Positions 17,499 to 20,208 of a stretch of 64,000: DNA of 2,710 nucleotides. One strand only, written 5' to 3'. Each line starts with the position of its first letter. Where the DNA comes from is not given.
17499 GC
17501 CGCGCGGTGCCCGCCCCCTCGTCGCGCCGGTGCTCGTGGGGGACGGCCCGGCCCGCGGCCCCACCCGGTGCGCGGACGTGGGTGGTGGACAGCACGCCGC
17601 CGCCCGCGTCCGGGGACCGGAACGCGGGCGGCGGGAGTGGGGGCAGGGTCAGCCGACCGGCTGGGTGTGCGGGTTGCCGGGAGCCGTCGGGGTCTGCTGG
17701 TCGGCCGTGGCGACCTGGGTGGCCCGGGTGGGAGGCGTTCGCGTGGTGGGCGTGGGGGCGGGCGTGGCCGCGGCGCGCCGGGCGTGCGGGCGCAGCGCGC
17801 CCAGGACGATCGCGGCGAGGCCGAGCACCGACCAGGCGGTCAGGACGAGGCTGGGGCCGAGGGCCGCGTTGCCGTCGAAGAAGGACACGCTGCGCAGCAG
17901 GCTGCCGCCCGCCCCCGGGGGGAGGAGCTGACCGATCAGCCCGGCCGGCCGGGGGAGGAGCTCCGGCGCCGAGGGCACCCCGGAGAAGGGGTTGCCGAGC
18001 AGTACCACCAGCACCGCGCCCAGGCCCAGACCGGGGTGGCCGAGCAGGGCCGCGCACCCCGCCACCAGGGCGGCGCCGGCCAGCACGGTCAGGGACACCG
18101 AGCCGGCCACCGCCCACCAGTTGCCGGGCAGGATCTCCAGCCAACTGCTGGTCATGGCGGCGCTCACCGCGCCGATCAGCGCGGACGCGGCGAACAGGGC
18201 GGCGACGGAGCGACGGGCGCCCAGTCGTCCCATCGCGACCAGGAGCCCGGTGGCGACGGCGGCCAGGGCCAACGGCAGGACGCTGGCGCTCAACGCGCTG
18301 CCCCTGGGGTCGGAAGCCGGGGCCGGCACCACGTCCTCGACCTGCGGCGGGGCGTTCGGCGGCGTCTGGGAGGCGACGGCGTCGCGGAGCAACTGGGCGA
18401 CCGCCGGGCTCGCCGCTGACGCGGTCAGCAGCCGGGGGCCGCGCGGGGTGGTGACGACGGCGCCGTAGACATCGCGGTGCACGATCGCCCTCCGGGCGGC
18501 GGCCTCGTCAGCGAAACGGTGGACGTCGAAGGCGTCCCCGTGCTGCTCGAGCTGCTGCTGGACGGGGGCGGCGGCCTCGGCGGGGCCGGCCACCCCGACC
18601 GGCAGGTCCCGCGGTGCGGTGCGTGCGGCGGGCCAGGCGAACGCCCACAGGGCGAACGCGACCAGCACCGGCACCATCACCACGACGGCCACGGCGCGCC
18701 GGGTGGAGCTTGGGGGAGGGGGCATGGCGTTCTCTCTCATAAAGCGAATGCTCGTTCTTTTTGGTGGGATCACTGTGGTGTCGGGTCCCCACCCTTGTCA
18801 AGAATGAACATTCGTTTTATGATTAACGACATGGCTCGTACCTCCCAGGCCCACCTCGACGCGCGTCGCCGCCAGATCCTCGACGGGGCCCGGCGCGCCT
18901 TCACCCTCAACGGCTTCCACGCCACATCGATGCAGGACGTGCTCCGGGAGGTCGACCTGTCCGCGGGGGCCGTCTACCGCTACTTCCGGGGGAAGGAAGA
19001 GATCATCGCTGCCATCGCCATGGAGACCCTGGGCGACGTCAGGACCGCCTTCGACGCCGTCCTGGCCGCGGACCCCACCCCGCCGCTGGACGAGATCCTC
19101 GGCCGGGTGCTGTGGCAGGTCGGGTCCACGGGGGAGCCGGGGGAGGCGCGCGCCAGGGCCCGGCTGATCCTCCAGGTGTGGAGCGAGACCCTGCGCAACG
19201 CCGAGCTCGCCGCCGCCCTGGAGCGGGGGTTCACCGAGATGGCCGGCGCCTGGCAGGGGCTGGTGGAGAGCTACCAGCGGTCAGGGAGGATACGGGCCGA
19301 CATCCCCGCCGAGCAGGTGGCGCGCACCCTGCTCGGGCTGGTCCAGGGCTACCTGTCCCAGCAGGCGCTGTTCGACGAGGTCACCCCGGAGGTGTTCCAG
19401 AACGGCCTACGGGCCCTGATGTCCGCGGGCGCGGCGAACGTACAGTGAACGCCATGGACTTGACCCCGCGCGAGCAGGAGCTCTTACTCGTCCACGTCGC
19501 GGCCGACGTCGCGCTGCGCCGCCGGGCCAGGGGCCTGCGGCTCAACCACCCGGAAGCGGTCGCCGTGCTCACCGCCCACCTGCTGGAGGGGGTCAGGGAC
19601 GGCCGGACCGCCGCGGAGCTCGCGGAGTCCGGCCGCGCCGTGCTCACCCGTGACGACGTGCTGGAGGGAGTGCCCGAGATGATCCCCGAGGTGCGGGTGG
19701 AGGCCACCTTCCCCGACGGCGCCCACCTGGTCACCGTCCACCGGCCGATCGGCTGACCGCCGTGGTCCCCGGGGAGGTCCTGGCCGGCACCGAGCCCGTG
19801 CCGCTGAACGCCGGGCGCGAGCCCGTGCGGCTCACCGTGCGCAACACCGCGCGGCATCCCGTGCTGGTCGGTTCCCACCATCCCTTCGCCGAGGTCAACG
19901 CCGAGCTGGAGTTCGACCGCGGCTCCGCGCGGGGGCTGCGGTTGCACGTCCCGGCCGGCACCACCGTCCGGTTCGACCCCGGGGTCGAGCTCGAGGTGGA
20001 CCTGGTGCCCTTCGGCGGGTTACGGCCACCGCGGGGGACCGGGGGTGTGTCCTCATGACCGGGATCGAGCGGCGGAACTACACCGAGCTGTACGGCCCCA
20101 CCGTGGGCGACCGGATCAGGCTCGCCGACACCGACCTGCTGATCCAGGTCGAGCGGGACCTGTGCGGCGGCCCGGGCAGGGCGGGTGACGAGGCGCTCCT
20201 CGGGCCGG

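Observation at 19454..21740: Intact ureA-ureB plus a full-length UreC with every metal and catalytic residue replaced; no ureDEFG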

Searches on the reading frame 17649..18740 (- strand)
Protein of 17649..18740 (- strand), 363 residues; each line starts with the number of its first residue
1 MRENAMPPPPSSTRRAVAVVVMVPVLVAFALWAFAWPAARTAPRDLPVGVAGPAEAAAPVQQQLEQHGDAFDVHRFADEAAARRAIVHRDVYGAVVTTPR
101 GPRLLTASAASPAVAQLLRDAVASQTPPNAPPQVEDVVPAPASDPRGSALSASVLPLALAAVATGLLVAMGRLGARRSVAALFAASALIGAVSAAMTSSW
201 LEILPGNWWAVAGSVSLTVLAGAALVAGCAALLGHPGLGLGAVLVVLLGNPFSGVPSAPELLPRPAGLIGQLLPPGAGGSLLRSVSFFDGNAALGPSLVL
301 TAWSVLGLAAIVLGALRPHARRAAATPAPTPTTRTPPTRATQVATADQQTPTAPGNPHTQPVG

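Call 35: search_protein_families(library=pfam, proteins=[window:17649-18740:-], max_evalue=0.01)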
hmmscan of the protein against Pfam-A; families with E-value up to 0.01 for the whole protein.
window:17649-18740:- (363 aa): 1 family
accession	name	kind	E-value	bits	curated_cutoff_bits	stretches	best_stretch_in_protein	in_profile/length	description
PF12698.13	ABC2_membrane_3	-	1.7e-11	44.3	31.6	1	19-105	6-93/347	ABC-2 family transporter protein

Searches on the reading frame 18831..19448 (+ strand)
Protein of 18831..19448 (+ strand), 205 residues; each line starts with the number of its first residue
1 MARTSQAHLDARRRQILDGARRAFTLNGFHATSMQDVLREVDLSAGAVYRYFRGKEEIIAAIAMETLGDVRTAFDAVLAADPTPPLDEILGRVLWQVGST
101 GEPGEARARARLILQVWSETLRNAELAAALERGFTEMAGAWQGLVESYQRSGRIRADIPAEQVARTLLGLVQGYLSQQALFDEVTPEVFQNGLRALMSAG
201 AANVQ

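Call 35: search_protein_families(library=pfam, proteins=[window:18831-19448:+], max_evalue=0.01)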
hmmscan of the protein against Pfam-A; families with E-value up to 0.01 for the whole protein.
window:18831-19448:+ (205 aa): 4 families
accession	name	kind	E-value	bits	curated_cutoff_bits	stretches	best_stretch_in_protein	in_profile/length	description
PF00440.29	TetR_N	-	1.6e-15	57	24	1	16-62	1-47/47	Bacterial regulatory proteins, tetR family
PF13977.11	TetR_C_6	-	6.4e-07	30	27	1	103-191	16-104/115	BetI-type transcriptional repressor, C-terminal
PF16925.10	TetR_C_13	-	1.5e-05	25.8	27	1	123-185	38-100/109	Tetracyclin repressor-like, C-terminal domain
PF16859.10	TetR_C_11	-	0.0001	23.1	32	1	107-171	25-90/113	Tetracyclin repressor-like, C-terminal domain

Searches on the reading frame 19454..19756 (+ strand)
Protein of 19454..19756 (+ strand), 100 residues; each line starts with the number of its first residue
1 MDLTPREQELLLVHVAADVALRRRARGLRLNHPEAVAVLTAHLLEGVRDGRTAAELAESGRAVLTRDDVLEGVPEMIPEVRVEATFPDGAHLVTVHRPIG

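Call 3: search_protein_families(library=pfam, proteins=[window:19454-19756:+], max_evalue=0.01)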
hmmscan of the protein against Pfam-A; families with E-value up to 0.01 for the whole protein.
window:19454-19756:+ (100 aa): 1 family
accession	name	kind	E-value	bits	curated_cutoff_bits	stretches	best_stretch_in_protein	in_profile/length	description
PF00547.23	Urease_gamma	-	3.8e-41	139.9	23.9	1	1-99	1-99/99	Urease, gamma subunit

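Call 4: search_protein_families(library=ncbifam, proteins=[window:19454-19756:+], max_evalue=0.01)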
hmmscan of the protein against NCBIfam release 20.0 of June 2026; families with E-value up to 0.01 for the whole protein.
window:19454-19756:+ (100 aa): 4 families
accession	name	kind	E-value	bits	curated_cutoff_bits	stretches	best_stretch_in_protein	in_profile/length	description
NF009712.0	PRK13241.1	equivalog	7.8e-45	150.9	123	1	1-99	1-99/100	urease subunit gamma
TIGR00193.1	urease_gam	equivalog_domain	2.3e-42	143.3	82.3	1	1-99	1-99/102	urease subunit gamma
NF009671.0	PRK13192.1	subfamily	8.7e-42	143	243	1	1-99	1-99/231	bifunctional urease subunit gamma/beta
NF010592.0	PRK13986.1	equivalog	2.7e-33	115.6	353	1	1-99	1-100/238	urease subunit alpha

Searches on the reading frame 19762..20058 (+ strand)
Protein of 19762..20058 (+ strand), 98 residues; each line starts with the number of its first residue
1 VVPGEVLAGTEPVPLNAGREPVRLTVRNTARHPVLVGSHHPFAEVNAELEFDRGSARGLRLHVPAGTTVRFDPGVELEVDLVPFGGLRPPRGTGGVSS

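Call 3: search_protein_families(library=pfam, proteins=[window:19762-20058:+], max_evalue=0.01)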
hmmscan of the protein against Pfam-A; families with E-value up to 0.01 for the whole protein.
window:19762-20058:+ (98 aa): 1 family
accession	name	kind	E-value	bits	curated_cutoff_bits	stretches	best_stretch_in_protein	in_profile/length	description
PF00699.25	Urease_beta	-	1.1e-29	102.7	25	1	3-93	1-91/98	Urease beta subunit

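Call 4: search_protein_families(library=ncbifam, proteins=[window:19762-20058:+], max_evalue=0.01)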
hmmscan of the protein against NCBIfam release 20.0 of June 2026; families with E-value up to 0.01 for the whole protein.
window:19762-20058:+ (98 aa): 5 families
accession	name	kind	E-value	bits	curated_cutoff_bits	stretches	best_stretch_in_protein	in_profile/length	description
NF009682.0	PRK13203.1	equivalog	4.7e-31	106.9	129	1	1-89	1-89/104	urease subunit beta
NF009671.0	PRK13192.1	subfamily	3.6e-30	105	243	1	2-95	111-204/231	bifunctional urease subunit gamma/beta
TIGR00192.1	urease_beta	equivalog_domain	9.2e-27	93.2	90.3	1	1-92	1-92/103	urease subunit beta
NF010592.0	PRK13986.1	equivalog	2.3e-21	76.5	353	1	2-88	107-193/238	urease subunit alpha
NF009681.0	PRK13202.1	equivalog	3.9e-18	65.6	204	1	1-89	1-90/104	urease subunit beta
